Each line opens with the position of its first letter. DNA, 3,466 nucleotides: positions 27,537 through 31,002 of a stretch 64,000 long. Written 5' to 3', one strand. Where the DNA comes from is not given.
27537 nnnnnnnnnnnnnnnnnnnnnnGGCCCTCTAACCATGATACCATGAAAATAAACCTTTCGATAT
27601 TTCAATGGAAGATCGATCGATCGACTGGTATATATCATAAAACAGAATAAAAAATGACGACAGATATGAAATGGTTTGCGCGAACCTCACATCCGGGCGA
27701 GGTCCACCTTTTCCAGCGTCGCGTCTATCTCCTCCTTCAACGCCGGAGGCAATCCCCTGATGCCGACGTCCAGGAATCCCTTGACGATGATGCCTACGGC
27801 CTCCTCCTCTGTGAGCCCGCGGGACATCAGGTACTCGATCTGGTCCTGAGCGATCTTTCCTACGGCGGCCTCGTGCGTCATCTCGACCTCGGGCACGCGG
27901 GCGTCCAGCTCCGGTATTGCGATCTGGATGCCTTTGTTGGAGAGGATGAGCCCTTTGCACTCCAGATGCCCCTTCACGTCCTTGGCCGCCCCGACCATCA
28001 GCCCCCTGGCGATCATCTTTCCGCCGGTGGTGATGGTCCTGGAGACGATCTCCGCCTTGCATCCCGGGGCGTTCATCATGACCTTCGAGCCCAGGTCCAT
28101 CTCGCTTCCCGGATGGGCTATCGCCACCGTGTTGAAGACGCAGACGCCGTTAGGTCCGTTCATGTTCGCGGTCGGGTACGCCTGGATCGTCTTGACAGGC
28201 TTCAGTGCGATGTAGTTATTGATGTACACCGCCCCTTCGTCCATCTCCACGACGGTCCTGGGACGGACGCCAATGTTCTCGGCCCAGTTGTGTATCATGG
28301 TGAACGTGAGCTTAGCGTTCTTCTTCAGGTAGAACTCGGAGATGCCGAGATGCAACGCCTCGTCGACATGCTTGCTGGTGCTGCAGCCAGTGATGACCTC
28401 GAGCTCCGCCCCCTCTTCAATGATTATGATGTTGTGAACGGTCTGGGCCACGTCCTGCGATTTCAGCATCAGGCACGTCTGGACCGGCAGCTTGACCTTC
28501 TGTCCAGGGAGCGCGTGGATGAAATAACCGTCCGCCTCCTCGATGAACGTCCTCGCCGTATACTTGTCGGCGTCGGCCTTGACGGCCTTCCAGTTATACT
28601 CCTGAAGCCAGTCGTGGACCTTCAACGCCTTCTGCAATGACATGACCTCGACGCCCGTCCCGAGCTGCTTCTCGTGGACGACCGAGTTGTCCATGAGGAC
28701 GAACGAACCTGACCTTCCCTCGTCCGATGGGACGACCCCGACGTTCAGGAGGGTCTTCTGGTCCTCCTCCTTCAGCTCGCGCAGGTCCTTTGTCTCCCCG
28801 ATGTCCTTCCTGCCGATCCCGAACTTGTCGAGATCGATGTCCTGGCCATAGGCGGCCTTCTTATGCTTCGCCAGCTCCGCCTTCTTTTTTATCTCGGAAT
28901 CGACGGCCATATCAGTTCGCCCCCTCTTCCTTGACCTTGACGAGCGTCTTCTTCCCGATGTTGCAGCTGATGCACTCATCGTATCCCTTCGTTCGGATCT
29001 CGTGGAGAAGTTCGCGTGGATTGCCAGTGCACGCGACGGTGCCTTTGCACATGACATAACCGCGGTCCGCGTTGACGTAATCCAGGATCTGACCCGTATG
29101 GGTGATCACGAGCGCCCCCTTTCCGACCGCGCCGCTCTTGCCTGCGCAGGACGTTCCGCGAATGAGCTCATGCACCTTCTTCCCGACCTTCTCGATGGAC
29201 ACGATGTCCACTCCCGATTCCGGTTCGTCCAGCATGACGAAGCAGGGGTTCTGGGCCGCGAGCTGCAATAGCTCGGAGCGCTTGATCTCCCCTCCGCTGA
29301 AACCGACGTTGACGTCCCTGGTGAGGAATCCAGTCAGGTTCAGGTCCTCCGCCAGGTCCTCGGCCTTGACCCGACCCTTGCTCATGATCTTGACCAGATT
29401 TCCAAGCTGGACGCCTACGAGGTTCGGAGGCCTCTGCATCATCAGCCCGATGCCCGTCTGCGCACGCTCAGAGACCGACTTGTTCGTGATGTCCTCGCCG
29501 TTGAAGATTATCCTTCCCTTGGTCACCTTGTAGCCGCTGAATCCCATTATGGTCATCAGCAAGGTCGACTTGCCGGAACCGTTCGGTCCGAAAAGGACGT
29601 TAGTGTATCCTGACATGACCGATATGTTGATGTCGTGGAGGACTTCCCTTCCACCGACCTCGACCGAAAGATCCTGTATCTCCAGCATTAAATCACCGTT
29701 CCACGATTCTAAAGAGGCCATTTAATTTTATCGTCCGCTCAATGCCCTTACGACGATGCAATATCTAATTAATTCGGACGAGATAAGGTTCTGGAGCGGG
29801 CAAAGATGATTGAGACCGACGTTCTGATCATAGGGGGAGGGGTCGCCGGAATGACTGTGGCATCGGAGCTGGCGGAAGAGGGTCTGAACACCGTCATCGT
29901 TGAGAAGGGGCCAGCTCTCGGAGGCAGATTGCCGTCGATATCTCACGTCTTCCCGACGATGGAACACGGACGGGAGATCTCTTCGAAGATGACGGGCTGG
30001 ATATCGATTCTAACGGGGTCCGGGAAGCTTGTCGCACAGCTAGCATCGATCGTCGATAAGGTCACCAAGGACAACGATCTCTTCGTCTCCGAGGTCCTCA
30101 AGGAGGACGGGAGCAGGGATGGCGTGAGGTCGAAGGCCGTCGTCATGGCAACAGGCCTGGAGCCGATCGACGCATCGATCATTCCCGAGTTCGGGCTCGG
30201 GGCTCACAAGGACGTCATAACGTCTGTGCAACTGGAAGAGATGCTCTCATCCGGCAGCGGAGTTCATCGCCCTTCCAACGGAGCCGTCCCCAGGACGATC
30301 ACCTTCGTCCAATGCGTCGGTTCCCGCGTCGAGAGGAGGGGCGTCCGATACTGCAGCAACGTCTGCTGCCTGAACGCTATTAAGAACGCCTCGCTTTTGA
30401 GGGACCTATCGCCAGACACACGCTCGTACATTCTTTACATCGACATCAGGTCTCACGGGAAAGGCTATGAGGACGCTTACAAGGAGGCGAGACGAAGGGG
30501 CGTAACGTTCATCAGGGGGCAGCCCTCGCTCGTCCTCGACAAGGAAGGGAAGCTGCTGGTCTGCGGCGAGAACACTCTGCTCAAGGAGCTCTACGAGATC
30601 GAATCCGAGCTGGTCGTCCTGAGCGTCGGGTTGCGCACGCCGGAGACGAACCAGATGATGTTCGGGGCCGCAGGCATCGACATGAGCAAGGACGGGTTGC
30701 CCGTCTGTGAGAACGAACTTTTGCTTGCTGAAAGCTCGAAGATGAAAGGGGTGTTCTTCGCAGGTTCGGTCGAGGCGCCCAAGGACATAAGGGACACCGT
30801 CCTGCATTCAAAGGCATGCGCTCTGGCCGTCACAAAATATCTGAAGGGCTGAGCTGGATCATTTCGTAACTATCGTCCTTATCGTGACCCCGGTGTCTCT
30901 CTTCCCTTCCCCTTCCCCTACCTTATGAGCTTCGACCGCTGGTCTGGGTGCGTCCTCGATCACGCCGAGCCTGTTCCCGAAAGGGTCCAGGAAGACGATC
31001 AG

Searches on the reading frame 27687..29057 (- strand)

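Call 26: search_protein_families(library=pfam, proteins=[window:27687-29057:-], max_evalue=0.0001)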
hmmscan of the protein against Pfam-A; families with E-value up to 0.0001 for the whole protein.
window:27687-29057:- (456 aa): 1 family
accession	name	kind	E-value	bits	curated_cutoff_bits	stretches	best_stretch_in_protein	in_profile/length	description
PF01458.23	SUFBD_core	-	2e-43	149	27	1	199-428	4-232/232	SUF system FeS cluster assembly, SufBD core domain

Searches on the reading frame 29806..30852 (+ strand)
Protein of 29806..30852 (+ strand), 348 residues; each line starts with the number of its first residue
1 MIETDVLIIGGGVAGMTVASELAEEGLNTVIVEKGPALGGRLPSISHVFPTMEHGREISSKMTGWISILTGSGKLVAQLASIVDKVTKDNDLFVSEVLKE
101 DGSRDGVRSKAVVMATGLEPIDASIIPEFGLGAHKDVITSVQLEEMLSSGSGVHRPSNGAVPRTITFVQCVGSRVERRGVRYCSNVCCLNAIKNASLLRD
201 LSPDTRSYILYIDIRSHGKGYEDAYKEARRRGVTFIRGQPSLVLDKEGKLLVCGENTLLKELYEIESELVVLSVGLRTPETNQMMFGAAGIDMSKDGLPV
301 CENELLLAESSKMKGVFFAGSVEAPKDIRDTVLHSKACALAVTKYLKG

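Call 26: search_protein_families(library=pfam, proteins=[window:29806-30852:+], max_evalue=0.0001)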
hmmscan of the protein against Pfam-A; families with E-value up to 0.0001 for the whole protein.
window:29806-30852:+ (348 aa): 10 families
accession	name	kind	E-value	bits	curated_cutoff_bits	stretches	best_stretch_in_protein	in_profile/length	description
PF07992.20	Pyr_redox_2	-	2.1e-16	60.7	26.1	1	5-129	2-119/291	Pyridine nucleotide-disulphide oxidoreductase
PF01266.30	DAO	-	2.8e-10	40.7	27.9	1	5-39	1-35/353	FAD dependent oxidoreductase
PF00890.30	FAD_binding_2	-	4.2e-09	36.5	20.4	1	5-41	1-37/414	FAD binding domain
PF13450.12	NAD_binding_8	-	5.9e-09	36.5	21.9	1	8-50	1-41/68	NAD(P)-binding Rossmann-like domain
PF12831.13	FAD_oxidored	-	8.9e-08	32.3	27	1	5-44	1-40/416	FAD dependent oxidoreductase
PF01494.25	FAD_binding_3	-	2.3e-06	27.5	22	1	3-34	1-32/349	FAD binding domain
PF01946.23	Thi4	-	3.5e-06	26.9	26.2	1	2-43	16-58/235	Thi4 family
PF03486.20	HI0933_like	-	5.1e-06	26.6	50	0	5-41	2-38/244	HI0933-like protein Rossmann domain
PF05834.18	Lycopene_cycl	-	1.5e-05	24.7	23.4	0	5-38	1-36/380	Lycopene cyclase protein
PF13738.12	Pyr_redox_3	-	8.9e-05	22.3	30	0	7-37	1-31/305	Pyridine nucleotide-disulphide oxidoreductase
